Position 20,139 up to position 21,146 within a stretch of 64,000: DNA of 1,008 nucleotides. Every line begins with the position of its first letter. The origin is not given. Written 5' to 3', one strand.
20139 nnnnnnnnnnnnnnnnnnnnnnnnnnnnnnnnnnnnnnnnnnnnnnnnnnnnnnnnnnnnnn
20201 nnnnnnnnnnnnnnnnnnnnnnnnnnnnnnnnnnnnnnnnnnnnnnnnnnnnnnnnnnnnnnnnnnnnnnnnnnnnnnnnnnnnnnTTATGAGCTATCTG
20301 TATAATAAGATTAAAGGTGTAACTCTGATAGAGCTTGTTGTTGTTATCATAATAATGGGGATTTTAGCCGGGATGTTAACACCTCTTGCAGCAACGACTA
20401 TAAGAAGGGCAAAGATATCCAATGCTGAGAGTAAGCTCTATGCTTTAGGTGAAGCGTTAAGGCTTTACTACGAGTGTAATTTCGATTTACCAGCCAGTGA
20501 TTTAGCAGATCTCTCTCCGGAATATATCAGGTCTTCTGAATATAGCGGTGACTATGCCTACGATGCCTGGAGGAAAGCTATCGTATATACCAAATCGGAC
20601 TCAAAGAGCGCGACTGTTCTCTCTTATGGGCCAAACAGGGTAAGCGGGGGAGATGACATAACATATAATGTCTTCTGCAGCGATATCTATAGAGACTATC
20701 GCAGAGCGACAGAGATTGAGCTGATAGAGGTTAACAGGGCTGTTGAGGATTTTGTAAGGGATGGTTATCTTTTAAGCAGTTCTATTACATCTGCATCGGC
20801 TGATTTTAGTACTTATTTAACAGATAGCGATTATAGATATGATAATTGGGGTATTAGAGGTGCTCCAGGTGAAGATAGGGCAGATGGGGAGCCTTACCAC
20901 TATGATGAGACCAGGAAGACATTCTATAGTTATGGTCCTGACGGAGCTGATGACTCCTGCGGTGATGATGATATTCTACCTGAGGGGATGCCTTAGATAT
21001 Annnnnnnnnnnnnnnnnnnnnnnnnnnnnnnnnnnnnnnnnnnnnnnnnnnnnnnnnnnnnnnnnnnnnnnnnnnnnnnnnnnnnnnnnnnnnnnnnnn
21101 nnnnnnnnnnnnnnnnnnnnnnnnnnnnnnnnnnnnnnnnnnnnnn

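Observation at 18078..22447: Two paralogous modular pseudopilins each carrying a LamG/ConA-like lectin domain between GspG-like motifs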

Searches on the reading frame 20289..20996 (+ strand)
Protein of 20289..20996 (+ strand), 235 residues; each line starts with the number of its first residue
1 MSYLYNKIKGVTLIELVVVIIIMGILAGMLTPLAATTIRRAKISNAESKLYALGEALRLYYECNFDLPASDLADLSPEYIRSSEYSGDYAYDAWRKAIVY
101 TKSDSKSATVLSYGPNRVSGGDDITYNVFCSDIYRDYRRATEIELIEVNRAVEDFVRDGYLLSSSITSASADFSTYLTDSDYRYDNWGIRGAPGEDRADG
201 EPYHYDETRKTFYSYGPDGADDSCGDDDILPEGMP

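Call 4: search_protein_families(library=pfam, proteins=[window:20289-20996:+], max_evalue=0.1)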
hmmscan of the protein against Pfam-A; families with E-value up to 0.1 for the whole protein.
window:20289-20996:+ (235 aa): 4 families
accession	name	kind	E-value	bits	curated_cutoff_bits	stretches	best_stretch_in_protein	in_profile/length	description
PF07963.17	N_methyl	-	6.2e-07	29.2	21.2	1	6-30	2-26/27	Prokaryotic N-terminal methylation motif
PF08334.16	T2SSG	-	9.8e-07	29.3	21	1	38-125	6-102/108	Type II secretion system (T2SS), protein G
PF25665.1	His1_capsid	-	0.076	13.4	27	0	13-55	7-49/73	His1 virus capsid protein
PF03088.22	Str_synth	-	0.085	13.4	25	0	175-211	12-48/89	Strictosidine synthase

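Call 44: search_protein_families(library=ncbifam, proteins=[window:20289-20996:+], max_evalue=0.01)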
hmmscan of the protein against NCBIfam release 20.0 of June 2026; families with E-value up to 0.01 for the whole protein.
window:20289-20996:+ (235 aa): 7 families
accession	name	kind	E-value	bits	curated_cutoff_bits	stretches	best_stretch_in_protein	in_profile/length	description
TIGR01710.1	typeII_sec_gspG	equivalog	2.1e-14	53.7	88.85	1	9-125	1-127/134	type II secretion system major pseudopilin GspG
NF041775.1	typeIV_PilA_Myxo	equivalog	1.8e-05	24.8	400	1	6-61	8-63/214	type IV pilin protein PilA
TIGR01708.2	typeII_sec_gspH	equivalog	0.00016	21.7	80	1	9-45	2-38/169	type II secretion system minor pseudopilin GspH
TIGR02532.1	IV_pilin_GFxxxE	domain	0.00017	21.3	16.3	1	9-30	2-23/24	prepilin-type N-terminal cleavage/methylation domain-containing protein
NF041013.1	T4P_ComGE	equivalog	0.0003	20.8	49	1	6-53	1-48/83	competence type IV pilus minor pilin ComGE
NF007862.0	PRK10574.1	equivalog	0.0016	18.5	138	1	7-45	3-41/145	prepilin peptidase-dependent pilin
TIGR02596.1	TIGR02596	subfamily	0.0041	17.2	70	1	12-50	2-40/196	Verru_Chthon cassette protein D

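Call 64: search_solved_structures(query=window:20289-20996:+, max_evalue=1)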
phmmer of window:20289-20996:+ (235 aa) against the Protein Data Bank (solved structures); distinct sequences matched with E-value up to 1: 17.
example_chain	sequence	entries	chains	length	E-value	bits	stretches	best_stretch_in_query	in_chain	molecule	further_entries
9egp_A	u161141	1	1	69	6e-05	26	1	5-62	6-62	Geopilin domain 1 protein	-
9vfj_3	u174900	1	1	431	0.00045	23.1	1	24-97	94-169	LHCI-3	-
5wda_A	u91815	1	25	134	0.0032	20.3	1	12-70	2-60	General secretion pathway protein G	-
7tgg_A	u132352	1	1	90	0.0033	20.2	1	8-59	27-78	Geopilin domain 1 protein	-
8p3b_A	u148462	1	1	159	0.016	18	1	12-91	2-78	Fimbrial protein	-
5kua_A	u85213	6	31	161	0.018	17.9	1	12-71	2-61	pilin | Neisseria meningitidis PilE variant SB-GATDH | Neisseria meningitidis PilE, SB-DATDH variant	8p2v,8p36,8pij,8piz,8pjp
8tj2_C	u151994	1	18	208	0.029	17.1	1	12-62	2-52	Type IV major pilin protein PilA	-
8pfb_G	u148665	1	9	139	0.032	17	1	12-77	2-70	Type IV pilin PilE1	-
1ay2_A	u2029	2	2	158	0.032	17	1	12-71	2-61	TYPE 4 PILIN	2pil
2hi2_A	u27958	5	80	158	0.039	16.7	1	12-69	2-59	Fimbrial protein | PilA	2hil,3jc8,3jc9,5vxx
9lab_B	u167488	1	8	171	0.059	16.2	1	8-33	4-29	MSHA major pilin subunit MshA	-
2m7g_A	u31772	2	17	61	0.069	15.9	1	12-59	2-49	Geopilin domain 1 protein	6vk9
8tob_GA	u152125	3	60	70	0.095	15.5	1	12-53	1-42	Fimbrial protein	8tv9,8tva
6xxe_A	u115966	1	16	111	0.13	15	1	12-78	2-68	Uncharacterized protein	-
9laa_A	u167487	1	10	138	0.26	14.1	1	7-33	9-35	Type IV pilin protein PilA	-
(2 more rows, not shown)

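Call 73: find_homologous_proteins(query=window:20289-20996:+)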
Query window:20289-20996:+ (235 aa): 35 proteins with E <= 0.001 among 536 candidates.
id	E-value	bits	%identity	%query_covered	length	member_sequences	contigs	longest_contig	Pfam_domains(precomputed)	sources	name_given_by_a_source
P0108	8.1e-138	476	89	100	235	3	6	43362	PF08334.17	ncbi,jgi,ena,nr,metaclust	ncbi:MAG: type II secretion system protein GspG [Candidatus Kaelpia aquatica]|nr:type II secretion s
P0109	2.1e-130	451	86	100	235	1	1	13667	PF07963.18,PF08334.17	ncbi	-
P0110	3.0e-127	441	84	98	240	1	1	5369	PF07963.18,PF08334.17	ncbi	-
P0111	1.3e-118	413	79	100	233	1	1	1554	PF07963.18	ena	-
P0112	1.1e-117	410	78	100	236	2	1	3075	PF07963.18,PF08334.17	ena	-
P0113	4.8e-113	394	77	98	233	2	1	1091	PF08334.17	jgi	jgi:general secretion pathway protein G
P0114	1.1e-95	338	67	97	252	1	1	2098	PF07963.18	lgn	-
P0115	1.4e-86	308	64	97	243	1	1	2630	PF07963.18,PF08334.17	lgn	-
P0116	4.5e-86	306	60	97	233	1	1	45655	-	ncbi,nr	ncbi:MAG: type II secretion system protein GspG [Candidatus Saelkia tenebricola]|nr:type II secretio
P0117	1.1e-82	295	62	89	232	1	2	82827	-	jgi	-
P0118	5.1e-82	293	58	100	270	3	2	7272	-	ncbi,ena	-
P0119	2.3e-78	281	58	98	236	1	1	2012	PF07963.18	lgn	-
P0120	4.7e-44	169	45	100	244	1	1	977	PF08334.17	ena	-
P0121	3.3e-39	153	42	100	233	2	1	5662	PF07963.18,PF08334.17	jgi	-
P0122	1.4e-38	151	43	96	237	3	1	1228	PF07963.18,PF08334.17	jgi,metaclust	metaclust:\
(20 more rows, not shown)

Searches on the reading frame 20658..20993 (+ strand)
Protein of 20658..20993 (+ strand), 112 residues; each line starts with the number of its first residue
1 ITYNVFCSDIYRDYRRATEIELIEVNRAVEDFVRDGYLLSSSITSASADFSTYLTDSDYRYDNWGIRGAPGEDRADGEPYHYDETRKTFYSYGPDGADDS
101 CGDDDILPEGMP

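Call 41: search_protein_families(library=pfam, proteins=[window:20658-20993:+], max_evalue=10)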
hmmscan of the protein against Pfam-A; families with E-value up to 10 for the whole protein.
seq(112 aa): 1 family
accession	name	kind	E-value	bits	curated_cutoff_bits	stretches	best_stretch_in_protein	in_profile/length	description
PF03088.22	Str_synth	-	0.048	14.2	25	1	52-88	12-48/89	Strictosidine synthase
